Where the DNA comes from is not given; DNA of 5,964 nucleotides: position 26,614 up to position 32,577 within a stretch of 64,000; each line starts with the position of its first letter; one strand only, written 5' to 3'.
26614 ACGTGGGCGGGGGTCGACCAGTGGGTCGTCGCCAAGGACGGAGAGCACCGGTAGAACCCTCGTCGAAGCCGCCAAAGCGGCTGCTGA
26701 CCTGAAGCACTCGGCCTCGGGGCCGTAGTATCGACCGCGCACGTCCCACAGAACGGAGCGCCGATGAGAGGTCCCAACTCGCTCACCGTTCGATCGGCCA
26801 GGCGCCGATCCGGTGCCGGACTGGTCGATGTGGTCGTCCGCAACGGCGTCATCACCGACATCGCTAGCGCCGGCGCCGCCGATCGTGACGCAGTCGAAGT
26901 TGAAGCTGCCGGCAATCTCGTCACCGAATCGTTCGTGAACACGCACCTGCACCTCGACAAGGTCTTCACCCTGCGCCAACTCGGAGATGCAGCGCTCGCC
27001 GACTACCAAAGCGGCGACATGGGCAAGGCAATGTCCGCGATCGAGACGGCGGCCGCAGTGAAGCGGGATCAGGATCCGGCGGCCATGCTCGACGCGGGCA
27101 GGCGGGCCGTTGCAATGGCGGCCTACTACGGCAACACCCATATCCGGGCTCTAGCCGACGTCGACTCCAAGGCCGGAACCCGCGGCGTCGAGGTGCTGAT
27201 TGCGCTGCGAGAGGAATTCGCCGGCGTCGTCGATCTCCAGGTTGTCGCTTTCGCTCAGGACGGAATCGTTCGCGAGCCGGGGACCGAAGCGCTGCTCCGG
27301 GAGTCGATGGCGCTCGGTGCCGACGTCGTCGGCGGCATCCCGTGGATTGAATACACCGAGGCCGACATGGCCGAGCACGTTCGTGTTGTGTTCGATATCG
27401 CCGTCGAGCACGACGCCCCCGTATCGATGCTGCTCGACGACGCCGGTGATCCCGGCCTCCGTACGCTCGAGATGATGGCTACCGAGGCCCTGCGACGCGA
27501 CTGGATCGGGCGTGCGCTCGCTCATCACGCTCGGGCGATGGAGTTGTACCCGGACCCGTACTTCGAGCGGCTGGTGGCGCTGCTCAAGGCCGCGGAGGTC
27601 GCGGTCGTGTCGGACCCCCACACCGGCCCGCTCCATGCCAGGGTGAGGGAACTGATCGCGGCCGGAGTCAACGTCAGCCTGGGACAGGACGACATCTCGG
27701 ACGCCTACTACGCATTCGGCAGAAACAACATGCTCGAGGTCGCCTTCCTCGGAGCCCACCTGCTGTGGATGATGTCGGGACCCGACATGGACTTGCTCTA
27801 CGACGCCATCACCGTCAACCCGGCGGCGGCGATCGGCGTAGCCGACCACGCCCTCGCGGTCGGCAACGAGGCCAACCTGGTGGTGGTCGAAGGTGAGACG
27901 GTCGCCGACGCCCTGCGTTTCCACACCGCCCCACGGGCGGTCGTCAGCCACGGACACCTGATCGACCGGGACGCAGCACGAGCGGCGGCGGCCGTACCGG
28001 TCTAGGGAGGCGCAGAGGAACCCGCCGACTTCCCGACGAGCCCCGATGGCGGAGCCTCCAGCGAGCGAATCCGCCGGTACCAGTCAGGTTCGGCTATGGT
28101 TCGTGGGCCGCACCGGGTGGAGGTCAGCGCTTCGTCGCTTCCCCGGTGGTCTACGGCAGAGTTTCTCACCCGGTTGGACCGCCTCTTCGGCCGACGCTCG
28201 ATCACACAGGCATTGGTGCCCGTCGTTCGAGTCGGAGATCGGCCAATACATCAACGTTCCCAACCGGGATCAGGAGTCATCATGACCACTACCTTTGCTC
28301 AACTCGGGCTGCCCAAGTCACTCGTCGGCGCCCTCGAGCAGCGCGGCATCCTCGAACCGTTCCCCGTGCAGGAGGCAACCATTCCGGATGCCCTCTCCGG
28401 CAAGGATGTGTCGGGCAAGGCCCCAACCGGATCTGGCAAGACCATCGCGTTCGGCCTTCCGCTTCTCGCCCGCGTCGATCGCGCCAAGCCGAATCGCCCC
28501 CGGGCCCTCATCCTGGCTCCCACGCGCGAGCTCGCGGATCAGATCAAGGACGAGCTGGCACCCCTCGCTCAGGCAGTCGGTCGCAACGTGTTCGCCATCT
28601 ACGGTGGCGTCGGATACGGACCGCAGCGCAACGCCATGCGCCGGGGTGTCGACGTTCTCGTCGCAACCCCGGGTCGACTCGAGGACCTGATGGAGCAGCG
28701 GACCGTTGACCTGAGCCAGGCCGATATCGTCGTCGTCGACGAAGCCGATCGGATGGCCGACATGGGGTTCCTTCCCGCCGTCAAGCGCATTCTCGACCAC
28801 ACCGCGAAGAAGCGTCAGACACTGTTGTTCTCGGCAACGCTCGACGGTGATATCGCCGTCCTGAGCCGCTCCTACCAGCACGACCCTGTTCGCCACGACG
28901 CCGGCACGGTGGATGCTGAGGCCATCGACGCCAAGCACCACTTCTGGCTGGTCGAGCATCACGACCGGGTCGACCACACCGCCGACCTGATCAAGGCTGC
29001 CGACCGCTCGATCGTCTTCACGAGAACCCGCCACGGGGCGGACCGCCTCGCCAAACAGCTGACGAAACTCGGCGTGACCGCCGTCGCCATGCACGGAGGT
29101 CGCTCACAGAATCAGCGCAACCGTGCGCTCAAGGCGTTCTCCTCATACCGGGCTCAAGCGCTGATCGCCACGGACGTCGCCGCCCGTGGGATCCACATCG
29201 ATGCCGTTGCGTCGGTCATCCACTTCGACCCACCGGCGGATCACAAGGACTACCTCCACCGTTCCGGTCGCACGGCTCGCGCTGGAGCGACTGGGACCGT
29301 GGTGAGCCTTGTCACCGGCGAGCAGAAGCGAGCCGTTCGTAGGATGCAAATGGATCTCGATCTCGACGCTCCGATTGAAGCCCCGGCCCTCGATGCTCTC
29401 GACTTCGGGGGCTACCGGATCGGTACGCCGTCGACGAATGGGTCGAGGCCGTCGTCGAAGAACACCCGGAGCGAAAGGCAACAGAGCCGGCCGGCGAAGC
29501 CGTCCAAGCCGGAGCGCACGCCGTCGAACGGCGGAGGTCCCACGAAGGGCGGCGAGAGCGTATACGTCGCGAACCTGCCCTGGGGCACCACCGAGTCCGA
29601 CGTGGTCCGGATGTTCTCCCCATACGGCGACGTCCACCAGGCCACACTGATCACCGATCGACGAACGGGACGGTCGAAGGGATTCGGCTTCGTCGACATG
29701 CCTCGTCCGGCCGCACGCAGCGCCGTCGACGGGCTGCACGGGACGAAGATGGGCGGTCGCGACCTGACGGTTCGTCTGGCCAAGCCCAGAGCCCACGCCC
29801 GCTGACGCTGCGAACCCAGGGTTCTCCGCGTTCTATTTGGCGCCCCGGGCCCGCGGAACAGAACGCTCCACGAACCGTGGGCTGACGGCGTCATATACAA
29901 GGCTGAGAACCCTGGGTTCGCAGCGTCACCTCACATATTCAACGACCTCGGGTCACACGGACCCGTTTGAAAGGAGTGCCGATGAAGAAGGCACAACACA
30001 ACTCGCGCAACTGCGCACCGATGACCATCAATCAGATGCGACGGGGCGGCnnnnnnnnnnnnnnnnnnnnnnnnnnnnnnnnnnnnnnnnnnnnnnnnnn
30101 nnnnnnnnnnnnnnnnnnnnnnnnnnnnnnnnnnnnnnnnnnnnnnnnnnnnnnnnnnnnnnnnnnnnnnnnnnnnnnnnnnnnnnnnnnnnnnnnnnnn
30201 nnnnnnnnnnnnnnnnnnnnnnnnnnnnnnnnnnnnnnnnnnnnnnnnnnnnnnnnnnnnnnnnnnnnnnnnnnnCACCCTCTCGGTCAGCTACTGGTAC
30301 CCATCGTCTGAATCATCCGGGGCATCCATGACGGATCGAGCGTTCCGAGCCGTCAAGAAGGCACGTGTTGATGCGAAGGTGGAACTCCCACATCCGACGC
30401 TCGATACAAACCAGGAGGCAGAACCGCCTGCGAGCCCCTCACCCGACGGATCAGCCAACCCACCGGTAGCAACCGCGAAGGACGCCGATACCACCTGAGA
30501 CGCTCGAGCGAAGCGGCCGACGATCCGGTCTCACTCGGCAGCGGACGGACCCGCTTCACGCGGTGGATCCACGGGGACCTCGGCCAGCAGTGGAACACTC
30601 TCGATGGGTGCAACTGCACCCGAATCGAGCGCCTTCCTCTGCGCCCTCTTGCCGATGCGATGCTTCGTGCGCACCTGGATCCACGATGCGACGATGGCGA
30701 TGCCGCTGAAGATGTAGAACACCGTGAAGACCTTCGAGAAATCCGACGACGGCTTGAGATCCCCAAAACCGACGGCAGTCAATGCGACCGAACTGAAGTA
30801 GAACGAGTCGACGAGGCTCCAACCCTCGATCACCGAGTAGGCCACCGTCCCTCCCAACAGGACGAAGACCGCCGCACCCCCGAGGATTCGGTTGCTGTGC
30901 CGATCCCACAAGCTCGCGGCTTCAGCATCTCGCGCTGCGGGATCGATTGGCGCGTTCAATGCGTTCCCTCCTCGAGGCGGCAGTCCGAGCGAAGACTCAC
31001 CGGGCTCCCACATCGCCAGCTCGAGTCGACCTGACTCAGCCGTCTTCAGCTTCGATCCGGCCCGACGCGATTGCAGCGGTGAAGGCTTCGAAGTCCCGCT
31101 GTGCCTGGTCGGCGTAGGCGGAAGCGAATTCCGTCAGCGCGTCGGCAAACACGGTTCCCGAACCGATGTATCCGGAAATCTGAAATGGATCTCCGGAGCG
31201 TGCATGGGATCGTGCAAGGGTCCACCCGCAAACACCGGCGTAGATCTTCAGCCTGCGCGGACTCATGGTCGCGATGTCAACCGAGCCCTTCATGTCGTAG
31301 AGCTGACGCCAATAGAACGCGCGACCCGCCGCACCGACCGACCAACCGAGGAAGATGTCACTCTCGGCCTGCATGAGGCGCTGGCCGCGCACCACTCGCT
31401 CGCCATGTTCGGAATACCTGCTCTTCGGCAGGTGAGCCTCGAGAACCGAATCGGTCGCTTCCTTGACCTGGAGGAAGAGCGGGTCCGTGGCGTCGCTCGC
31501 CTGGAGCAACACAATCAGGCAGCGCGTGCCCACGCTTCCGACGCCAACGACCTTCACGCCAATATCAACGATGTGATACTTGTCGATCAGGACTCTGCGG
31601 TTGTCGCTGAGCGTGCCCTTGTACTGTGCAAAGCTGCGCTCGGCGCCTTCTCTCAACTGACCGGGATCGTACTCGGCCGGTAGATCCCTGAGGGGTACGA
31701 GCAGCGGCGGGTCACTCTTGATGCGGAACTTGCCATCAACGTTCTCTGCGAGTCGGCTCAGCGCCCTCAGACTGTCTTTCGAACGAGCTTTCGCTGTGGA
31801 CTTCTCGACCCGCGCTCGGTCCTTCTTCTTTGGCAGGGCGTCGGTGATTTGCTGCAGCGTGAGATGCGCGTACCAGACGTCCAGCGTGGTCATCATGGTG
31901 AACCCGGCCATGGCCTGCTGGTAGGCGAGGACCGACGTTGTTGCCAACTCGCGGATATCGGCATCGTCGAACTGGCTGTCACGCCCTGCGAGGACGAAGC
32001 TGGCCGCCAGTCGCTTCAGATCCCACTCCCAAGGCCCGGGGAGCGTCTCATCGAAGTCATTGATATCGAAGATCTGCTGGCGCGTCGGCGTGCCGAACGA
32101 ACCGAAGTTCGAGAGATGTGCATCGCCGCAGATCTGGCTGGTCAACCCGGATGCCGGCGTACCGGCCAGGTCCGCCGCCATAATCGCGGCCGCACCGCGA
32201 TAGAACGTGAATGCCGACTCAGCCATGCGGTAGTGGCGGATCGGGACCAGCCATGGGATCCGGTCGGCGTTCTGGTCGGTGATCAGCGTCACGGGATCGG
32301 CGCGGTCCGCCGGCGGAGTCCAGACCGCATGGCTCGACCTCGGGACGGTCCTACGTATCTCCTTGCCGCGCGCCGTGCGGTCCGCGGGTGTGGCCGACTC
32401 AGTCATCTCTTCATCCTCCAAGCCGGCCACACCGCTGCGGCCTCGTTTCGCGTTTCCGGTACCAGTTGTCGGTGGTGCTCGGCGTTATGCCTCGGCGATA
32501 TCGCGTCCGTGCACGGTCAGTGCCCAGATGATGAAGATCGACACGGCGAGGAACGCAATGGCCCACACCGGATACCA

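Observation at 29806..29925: Second copy of the palindromic TIR element, immediately after the DEAD-box helicase stop codon (copy B)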

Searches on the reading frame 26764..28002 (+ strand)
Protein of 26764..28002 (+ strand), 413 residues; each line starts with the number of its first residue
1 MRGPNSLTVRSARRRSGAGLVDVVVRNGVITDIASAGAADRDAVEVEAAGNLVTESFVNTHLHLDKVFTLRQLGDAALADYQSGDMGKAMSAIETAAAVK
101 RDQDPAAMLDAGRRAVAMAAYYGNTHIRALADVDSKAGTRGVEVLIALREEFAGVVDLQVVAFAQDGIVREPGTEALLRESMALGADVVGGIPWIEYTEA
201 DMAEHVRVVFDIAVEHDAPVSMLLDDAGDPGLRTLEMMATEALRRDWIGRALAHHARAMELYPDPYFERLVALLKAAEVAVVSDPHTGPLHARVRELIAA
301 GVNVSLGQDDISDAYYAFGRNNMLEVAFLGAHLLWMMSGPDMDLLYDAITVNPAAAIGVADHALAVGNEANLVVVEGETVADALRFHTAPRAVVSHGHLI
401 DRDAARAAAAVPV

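Call 28: search_protein_families(library=pfam, proteins=[window:26764-28002:+], max_evalue=0.01)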
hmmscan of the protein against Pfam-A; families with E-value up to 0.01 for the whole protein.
window:26764-28002:+ (413 aa): 2 families
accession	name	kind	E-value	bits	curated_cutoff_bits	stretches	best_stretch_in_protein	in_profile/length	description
PF07969.17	Amidohydro_3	-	1.1e-31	111.2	29.7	1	46-398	3-469/472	Amidohydrolase family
PF01979.26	Amidohydro_1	-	1e-07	32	25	1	292-384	233-326/345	Amidohydrolase family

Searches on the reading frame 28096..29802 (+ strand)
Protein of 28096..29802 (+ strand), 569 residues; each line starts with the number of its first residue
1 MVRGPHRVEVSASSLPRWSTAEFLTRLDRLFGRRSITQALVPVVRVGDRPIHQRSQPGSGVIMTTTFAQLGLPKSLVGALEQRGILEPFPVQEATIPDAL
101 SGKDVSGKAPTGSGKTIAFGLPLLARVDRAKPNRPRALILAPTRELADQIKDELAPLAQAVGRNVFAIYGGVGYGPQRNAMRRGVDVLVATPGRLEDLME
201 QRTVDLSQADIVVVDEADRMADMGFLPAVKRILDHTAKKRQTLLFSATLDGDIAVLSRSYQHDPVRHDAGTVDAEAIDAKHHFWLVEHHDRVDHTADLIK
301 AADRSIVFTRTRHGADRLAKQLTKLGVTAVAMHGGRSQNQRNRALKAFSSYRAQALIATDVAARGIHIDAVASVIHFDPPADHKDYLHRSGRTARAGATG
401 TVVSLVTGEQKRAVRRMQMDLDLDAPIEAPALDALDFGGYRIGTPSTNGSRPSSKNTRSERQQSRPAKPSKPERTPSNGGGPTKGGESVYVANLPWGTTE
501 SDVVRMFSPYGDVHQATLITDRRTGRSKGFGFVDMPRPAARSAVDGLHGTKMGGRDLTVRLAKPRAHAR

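Call 28: search_protein_families(library=pfam, proteins=[window:28096-29802:+], max_evalue=0.01)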
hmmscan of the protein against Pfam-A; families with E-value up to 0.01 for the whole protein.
window:28096-29802:+ (569 aa): 4 families
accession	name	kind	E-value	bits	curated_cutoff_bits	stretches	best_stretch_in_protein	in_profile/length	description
PF00270.35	DEAD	-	2.9e-47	160.9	26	1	90-250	2-161/167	DEAD/DEAH box helicase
PF00271.37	Helicase_C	-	3.7e-26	92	23.5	1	296-397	7-110/110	Helicase conserved C-terminal domain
PF00076.28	RRM_1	-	2.1e-17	63.2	20.7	1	489-557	1-69/70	RNA recognition motif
PF04851.21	ResIII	-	2.2e-11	44.3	22.5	1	108-249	29-162/164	Type III restriction enzyme, res subunit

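Call 52: find_encoding_contigs(protein=window:28096-29802:+, flank=3000, max_places=10)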
Protein window:28096-29802:+ (569 aa): no gene with exactly this product is on record in the collection.

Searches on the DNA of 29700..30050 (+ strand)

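Call 7: search_rna_families(source=window, start=29700, end=30050, threshold=evalue, max_evalue=10)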
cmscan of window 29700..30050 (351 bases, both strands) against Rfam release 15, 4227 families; matches with E-value up to 10: 6.
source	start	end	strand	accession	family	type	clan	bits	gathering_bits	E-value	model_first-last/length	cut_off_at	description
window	29804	29927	-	RF00926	MIR1151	Gene; miRNA;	-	34.5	90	0.00091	1-110/110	no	MIR1151 microRNA precursor family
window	29803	29928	+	RF03214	mir-769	Gene; miRNA;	-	18.4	57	0.44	1-81/81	no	mir-769 microRNA precursor family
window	29860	29930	-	RF01945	mir-1388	Gene; miRNA;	-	12.9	58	10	1-93/93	no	mir-1388 microRNA precursor family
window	30030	30047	-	RF01127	sR42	Gene; snRNA; snoRNA; CD-box;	-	11.5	38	2.3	46-63/63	no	Small nucleolar RNA sR42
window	29978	30000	+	RF01126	sR41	Gene; snRNA; snoRNA; CD-box;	-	11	54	3.3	1-53/53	no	Small nucleolar RNA sR41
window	29978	29994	+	RF01276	sR53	Gene; snRNA; snoRNA; CD-box;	-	9.4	49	9.9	1-60/60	no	Small nucleolar RNA sR53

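Call 79: search_dna_similar(query=window:29803-29928:+, collection=plasmids, mode=distant, max_evalue=0.01, max_rows=10)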
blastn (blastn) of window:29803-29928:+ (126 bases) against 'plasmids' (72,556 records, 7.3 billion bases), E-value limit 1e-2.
No match.

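Call 80: search_dna_similar(query=window:29803-29928:+, collection=phages, mode=distant, max_evalue=0.01, max_rows=10)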
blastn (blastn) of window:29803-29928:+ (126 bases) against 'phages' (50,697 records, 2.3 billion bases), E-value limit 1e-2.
No match.

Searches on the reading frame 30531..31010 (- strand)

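Call 28: search_protein_families(library=pfam, proteins=[window:30531-31010:-], max_evalue=0.01)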
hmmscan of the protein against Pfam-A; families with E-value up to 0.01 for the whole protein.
window:30531-31010:- (159 aa): 2 families
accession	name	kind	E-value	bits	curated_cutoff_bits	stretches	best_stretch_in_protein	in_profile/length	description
PF07885.22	Ion_trans_2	-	5.8e-17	61.8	22.5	1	47-112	3-71/79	Ion channel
PF00520.37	Ion_trans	-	0.0063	16.2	25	1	66-109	174-224/241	Ion transport protein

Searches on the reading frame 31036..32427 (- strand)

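Call 28: search_protein_families(library=pfam, proteins=[window:31036-32427:-], max_evalue=0.01)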
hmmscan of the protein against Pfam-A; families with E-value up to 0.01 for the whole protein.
window:31036-32427:- (463 aa): 1 family
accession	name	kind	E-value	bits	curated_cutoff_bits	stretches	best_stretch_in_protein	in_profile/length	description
PF10009.15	DUF2252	-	5.6e-139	464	22.3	1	56-452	1-392/392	Uncharacterized protein conserved in bacteria (DUF2252)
